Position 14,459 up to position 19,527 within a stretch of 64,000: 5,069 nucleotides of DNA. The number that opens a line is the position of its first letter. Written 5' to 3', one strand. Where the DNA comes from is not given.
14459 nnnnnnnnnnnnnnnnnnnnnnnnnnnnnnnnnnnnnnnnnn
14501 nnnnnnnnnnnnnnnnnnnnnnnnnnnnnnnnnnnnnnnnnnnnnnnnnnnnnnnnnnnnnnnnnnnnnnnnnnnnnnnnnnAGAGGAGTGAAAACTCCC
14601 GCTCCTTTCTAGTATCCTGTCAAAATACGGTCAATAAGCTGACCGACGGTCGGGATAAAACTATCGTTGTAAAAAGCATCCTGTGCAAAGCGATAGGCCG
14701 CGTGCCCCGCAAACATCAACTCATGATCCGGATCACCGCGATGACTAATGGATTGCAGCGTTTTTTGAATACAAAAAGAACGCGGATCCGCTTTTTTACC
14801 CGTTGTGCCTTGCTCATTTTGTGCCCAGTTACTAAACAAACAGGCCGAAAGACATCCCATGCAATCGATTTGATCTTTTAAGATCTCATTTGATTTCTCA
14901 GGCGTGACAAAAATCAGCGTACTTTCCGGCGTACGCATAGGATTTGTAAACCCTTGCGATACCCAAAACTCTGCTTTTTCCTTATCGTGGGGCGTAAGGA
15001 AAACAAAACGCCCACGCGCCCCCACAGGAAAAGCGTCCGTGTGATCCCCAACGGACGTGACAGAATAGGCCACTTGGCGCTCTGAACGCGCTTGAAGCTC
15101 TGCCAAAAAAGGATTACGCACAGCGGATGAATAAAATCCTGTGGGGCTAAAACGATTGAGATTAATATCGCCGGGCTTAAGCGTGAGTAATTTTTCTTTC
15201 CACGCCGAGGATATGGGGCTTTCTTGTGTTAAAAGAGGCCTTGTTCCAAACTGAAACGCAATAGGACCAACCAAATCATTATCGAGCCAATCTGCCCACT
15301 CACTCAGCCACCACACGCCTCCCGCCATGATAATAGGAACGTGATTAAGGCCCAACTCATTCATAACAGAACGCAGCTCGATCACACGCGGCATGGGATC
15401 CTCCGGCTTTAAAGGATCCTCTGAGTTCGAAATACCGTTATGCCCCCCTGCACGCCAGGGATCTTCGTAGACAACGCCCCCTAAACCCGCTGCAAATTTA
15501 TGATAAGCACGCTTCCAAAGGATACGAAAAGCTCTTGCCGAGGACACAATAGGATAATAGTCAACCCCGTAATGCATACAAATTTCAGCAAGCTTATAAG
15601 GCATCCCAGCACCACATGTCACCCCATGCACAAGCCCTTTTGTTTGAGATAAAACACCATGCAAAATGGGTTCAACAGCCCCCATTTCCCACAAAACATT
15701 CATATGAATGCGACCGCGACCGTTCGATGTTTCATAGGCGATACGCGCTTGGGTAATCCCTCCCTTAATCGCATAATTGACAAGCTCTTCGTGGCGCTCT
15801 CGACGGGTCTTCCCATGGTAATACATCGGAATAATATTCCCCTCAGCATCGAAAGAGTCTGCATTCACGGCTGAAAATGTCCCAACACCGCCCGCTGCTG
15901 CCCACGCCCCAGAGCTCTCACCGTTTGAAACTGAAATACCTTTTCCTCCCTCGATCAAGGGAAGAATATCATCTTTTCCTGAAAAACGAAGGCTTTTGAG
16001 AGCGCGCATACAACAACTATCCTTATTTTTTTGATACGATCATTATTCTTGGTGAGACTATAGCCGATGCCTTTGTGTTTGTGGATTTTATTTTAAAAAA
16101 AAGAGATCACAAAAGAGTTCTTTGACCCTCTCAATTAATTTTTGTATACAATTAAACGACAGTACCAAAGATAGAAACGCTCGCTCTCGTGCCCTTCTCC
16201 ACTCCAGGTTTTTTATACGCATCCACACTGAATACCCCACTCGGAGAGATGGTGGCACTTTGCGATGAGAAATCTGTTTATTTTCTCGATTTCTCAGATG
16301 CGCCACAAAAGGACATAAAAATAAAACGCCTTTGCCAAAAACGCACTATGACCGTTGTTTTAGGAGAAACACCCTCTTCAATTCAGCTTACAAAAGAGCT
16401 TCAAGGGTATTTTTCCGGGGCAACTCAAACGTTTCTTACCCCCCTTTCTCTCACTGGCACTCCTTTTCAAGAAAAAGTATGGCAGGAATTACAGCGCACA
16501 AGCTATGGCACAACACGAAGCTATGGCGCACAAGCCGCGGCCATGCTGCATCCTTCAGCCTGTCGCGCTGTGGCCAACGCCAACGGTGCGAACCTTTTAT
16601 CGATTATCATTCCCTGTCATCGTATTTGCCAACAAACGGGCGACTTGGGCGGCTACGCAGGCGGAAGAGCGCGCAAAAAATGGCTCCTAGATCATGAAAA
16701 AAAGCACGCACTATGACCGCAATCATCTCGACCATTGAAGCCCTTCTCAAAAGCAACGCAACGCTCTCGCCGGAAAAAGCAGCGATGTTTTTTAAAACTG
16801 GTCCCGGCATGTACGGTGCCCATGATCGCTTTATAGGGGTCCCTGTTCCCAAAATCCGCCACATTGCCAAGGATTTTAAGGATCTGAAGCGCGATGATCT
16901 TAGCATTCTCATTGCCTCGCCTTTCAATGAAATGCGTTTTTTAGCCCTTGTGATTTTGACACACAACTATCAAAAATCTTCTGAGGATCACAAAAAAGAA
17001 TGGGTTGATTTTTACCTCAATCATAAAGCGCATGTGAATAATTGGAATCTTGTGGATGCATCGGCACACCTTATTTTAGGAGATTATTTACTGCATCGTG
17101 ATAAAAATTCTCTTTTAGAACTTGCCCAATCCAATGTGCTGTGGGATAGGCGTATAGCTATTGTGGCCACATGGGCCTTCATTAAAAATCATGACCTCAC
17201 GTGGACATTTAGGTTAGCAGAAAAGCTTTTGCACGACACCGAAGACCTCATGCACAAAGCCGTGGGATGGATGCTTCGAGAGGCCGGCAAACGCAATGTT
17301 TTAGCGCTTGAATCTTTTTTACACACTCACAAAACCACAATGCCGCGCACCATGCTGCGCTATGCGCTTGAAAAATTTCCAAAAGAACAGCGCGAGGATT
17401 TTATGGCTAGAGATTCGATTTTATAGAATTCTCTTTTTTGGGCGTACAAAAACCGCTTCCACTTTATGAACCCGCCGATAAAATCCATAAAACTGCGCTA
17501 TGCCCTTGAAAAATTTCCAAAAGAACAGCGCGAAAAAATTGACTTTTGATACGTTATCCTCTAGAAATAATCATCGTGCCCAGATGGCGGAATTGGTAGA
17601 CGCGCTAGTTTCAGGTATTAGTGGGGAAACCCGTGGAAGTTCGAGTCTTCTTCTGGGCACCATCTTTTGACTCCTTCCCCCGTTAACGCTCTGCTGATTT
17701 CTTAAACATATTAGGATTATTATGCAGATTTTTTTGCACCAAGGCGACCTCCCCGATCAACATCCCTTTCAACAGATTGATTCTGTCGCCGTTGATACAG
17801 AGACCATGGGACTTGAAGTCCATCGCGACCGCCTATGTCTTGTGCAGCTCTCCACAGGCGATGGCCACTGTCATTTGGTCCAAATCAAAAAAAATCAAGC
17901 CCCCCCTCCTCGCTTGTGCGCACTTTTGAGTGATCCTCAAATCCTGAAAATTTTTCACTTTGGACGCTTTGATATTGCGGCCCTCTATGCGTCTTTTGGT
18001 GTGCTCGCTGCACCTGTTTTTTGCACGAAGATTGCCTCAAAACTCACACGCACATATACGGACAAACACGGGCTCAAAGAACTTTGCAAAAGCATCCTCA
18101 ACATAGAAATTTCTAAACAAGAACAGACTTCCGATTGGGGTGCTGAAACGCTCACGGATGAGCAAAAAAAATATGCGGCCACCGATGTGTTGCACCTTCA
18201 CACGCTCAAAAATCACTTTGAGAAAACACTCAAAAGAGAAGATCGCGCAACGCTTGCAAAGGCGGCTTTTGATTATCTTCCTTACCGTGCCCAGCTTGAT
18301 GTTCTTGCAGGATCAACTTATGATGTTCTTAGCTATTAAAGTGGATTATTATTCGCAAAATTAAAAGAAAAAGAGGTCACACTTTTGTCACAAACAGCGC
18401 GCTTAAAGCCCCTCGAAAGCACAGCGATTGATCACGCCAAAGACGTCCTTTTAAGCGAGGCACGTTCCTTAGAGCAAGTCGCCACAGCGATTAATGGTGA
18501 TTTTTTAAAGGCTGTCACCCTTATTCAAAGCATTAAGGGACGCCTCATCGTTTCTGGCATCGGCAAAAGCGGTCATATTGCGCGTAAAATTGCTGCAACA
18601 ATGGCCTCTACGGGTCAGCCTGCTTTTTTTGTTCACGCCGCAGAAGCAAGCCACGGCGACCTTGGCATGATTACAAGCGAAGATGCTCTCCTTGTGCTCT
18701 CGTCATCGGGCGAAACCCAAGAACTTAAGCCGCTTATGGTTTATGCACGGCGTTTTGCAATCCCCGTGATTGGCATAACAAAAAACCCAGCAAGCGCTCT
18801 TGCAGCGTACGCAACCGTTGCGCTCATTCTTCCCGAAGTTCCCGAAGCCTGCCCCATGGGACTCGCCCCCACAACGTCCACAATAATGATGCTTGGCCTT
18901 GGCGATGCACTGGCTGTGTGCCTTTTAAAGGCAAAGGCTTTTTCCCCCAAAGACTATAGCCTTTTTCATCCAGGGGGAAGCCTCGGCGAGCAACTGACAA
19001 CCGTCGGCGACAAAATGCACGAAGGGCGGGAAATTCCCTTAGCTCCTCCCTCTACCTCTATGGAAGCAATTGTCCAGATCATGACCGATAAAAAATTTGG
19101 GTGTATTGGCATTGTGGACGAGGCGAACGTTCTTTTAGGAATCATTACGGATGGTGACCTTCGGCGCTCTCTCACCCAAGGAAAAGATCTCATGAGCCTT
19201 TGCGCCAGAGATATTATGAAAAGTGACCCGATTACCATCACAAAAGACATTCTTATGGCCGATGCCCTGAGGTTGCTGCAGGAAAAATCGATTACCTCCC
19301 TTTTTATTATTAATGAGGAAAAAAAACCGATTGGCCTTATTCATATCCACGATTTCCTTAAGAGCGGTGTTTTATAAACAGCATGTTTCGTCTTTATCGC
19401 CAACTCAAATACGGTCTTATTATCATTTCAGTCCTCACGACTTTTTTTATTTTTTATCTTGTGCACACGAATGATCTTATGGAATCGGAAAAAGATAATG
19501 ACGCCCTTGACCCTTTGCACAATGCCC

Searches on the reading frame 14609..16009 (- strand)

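Call 72: search_protein_families(library=pfam, proteins=[window:14609-16009:-], max_evalue=0.00001)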
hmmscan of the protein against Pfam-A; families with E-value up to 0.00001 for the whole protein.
window:14609-16009:- (466 aa): 1 family
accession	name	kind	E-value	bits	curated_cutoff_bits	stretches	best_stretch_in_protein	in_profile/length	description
PF03060.21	NMO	-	1.6e-08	34.8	28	1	147-319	135-285/331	Nitronate monooxygenase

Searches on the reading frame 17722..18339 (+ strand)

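Call 73: search_protein_families(library=pfam, proteins=[window:17722-18339:+], max_evalue=0.00001)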
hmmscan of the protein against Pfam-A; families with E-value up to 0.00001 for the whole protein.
window:17722-18339:+ (205 aa): 1 family
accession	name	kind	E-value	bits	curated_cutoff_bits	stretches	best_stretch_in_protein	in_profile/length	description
PF01612.26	DNA_pol_A_exo1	-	4.6e-40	137.7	23.6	1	18-170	19-172/173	3'-5' exonuclease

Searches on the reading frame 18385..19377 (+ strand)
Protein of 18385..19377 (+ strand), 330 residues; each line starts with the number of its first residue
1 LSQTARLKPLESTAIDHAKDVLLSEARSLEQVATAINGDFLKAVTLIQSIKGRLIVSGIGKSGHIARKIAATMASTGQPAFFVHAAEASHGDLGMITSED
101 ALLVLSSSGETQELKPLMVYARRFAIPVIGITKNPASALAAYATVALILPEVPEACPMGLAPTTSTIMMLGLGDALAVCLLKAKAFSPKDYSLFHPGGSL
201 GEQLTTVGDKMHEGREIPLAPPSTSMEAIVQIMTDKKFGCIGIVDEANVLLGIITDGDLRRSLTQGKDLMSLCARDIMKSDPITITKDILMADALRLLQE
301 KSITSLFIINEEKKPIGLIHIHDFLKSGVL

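Call 73: search_protein_families(library=pfam, proteins=[window:18385-19377:+], max_evalue=0.00001)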
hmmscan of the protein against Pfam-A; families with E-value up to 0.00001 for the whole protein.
window:18385-19377:+ (330 aa): 2 families
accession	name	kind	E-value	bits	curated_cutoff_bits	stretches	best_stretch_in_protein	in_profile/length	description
PF01380.27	SIS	-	2.4e-27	95.8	25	1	51-178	5-130/131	SIS domain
PF00571.33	CBS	-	8.2e-23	80.9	24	2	274-326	1-53/57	CBS domain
